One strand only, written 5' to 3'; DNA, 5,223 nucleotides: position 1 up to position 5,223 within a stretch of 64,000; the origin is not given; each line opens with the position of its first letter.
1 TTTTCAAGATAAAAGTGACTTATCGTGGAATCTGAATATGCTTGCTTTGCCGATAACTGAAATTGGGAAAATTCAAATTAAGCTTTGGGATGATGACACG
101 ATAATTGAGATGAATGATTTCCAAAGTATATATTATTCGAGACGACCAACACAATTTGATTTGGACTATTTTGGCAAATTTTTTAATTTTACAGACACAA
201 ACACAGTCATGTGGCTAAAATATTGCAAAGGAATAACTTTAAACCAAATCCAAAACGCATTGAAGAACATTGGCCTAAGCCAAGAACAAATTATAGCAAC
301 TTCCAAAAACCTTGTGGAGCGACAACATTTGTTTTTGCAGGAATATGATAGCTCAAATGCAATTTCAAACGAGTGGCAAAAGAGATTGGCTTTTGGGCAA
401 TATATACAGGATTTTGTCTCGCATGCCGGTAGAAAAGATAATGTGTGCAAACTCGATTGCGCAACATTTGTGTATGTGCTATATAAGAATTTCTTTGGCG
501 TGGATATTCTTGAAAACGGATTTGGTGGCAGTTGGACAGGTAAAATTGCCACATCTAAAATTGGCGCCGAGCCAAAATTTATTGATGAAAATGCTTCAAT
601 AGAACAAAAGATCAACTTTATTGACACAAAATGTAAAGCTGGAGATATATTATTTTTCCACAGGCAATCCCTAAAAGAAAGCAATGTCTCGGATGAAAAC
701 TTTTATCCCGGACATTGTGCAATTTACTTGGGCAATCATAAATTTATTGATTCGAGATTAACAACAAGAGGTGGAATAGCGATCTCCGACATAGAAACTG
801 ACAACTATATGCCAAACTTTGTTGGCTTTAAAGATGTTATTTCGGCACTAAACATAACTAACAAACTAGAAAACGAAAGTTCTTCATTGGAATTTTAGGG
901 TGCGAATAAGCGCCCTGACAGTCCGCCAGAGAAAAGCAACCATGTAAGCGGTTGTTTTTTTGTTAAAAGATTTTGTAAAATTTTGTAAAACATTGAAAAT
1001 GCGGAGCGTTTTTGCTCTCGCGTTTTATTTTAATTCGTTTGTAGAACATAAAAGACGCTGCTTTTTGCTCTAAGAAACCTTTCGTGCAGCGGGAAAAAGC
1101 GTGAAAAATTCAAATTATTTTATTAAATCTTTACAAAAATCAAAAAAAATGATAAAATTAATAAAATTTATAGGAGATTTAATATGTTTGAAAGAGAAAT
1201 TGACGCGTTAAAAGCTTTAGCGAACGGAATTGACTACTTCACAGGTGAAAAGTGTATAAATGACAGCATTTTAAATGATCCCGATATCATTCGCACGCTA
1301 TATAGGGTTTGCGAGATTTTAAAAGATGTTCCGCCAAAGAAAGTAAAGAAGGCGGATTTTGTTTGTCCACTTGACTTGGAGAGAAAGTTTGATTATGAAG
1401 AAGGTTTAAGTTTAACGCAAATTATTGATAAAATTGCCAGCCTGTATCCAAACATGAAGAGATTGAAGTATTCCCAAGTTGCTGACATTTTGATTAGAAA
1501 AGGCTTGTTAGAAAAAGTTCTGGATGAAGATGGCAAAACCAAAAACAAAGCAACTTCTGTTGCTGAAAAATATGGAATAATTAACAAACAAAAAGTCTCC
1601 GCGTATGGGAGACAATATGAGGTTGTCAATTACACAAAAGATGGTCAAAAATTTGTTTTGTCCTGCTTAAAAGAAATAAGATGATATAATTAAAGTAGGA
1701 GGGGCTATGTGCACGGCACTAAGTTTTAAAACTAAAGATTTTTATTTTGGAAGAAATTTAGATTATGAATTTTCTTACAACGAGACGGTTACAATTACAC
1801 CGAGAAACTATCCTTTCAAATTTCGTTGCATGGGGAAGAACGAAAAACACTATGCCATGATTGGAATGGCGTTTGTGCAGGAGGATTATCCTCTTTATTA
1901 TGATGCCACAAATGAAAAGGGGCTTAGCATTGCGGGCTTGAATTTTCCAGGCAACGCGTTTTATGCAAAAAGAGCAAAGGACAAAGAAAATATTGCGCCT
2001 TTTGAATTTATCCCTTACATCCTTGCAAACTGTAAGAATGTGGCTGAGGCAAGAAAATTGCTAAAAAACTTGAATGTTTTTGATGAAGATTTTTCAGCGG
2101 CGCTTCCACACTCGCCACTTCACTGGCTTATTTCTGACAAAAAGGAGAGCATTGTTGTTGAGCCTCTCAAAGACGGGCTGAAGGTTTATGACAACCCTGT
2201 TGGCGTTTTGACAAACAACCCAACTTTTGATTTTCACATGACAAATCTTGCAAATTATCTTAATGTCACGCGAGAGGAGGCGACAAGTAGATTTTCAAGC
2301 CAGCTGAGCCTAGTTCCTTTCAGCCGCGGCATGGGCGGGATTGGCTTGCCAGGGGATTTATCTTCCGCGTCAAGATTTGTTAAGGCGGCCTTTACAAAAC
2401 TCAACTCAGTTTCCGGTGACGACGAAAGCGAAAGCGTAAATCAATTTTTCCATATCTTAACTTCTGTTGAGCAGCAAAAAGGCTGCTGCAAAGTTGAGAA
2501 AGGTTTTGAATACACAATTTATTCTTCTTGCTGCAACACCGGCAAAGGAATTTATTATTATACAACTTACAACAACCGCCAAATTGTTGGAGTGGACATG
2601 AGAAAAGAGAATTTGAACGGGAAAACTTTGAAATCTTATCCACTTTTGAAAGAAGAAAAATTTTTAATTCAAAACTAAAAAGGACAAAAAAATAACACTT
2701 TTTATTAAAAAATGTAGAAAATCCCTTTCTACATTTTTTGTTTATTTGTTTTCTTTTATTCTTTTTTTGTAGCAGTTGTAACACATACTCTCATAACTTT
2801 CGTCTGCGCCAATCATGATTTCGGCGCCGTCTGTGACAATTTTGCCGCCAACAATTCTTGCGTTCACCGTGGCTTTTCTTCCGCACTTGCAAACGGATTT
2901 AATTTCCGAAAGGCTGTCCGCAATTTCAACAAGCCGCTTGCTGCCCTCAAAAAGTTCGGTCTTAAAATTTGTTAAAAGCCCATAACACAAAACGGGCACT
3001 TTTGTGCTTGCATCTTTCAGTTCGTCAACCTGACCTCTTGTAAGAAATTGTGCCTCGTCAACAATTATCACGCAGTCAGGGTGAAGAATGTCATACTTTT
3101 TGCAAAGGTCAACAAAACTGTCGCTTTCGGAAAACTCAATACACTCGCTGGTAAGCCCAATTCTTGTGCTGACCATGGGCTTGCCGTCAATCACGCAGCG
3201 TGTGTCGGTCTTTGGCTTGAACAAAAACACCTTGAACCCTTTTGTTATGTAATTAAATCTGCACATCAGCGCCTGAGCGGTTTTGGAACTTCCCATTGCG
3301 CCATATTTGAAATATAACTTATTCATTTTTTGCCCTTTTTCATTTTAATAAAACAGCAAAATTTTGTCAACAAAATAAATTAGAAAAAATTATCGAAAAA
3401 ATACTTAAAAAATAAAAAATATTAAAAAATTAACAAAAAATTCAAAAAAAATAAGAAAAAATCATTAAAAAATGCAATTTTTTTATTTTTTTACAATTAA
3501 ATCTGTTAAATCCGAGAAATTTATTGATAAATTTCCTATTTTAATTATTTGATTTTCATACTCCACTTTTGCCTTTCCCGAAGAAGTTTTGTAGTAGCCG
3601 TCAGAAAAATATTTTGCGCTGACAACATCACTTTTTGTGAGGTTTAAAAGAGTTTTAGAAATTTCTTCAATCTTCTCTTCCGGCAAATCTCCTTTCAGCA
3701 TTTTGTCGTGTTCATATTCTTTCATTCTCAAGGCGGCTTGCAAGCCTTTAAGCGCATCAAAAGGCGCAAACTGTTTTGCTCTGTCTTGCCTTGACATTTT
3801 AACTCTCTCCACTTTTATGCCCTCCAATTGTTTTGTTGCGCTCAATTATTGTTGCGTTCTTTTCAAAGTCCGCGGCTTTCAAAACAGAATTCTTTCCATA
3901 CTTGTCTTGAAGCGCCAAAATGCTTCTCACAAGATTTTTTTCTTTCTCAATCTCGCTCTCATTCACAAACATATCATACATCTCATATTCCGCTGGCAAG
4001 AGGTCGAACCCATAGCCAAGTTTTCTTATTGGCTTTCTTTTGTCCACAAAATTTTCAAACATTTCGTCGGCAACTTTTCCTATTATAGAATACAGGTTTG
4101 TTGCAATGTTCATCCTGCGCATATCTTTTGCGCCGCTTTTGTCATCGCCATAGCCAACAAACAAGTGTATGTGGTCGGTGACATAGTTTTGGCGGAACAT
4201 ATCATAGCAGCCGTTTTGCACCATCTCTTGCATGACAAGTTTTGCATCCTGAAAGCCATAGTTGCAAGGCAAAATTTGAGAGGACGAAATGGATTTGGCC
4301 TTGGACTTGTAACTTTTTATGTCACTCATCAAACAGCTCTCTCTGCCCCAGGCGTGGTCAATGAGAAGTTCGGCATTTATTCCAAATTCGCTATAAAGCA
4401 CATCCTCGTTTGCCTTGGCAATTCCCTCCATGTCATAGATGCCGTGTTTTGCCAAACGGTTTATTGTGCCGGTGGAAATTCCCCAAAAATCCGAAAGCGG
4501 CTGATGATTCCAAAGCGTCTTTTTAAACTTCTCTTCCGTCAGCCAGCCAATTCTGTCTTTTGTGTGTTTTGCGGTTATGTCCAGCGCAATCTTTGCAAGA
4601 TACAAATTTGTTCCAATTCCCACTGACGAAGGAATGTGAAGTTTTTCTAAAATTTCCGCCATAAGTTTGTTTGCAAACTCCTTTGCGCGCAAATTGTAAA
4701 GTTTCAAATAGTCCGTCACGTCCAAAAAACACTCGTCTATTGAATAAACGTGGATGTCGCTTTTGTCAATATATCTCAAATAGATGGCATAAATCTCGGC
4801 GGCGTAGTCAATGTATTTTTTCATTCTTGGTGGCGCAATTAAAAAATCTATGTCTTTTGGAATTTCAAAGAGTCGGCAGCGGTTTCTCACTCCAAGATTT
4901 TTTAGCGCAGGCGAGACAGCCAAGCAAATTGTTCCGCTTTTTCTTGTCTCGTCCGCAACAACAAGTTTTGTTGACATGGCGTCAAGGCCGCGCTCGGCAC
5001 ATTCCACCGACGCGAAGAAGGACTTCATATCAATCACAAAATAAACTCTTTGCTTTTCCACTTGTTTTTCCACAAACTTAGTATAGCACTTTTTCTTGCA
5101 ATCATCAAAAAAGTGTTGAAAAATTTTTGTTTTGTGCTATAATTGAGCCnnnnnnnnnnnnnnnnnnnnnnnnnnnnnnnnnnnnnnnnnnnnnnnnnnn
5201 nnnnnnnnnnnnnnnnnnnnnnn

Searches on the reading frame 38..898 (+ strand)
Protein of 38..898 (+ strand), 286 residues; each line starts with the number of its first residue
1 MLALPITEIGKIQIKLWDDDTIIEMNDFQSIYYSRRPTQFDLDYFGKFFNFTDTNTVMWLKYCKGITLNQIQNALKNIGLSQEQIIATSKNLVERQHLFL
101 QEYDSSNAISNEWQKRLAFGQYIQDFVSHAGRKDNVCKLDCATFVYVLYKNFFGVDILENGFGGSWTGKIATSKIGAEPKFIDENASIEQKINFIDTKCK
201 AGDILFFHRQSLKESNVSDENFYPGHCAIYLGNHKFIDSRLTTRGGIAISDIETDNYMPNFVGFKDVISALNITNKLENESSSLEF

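Call 10: search_protein_families(library=pfam, proteins=[window:38-898:+], max_evalue=0.001)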
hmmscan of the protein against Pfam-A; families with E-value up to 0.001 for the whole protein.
window:38-898:+ (286 aa): 1 family
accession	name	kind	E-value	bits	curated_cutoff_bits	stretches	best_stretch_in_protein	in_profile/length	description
PF00877.26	NLPC_P60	-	5.9e-09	36.3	23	1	133-264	10-103/105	NlpC/P60 family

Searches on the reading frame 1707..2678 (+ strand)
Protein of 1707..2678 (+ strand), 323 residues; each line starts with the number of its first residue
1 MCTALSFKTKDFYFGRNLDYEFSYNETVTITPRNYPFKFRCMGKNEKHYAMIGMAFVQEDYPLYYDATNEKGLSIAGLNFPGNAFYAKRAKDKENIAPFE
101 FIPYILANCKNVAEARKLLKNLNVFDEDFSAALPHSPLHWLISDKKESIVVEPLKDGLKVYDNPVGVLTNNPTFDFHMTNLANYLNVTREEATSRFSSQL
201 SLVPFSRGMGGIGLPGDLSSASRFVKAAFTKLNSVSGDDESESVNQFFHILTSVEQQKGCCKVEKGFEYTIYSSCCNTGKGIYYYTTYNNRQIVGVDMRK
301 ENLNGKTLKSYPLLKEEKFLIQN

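Call 10: search_protein_families(library=pfam, proteins=[window:1707-2678:+], max_evalue=0.001)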
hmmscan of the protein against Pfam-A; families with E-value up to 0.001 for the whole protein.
window:1707-2678:+ (323 aa): 2 families
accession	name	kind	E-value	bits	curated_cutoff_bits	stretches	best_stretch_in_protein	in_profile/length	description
PF02275.23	CBAH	-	1.6e-107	360.3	20.4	1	2-310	1-315/316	Linear amide C-N hydrolases, choloylglycine hydrolase family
PF03417.21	AAT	-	5.6e-06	26.6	23.2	1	11-262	7-179/225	Acyl-coenzyme A:6-aminopenicillanic acid acyl-transferase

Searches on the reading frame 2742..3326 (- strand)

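Call 10: search_protein_families(library=pfam, proteins=[window:2742-3326:-], max_evalue=0.001)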
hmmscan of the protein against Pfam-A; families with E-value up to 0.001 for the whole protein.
window:2742-3326:- (194 aa): 1 family
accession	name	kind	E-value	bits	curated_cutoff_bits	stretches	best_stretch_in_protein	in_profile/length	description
PF00265.24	TK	-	4.6e-34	118.2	20.6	1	3-186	2-176/176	Thymidine kinase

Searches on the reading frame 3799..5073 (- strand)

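Call 10: search_protein_families(library=pfam, proteins=[window:3799-5073:-], max_evalue=0.001)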
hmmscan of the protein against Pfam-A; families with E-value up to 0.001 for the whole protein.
window:3799-5073:- (424 aa): 2 families
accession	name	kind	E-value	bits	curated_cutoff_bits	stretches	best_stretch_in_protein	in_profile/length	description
PF00817.25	IMS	-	1.9e-31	109.4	23.2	1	14-164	1-147/148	impB/mucB/samB family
PF11799.13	IMS_C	-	2e-08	35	20.7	1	260-362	2-103/109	impB/mucB/samB family C-terminal domain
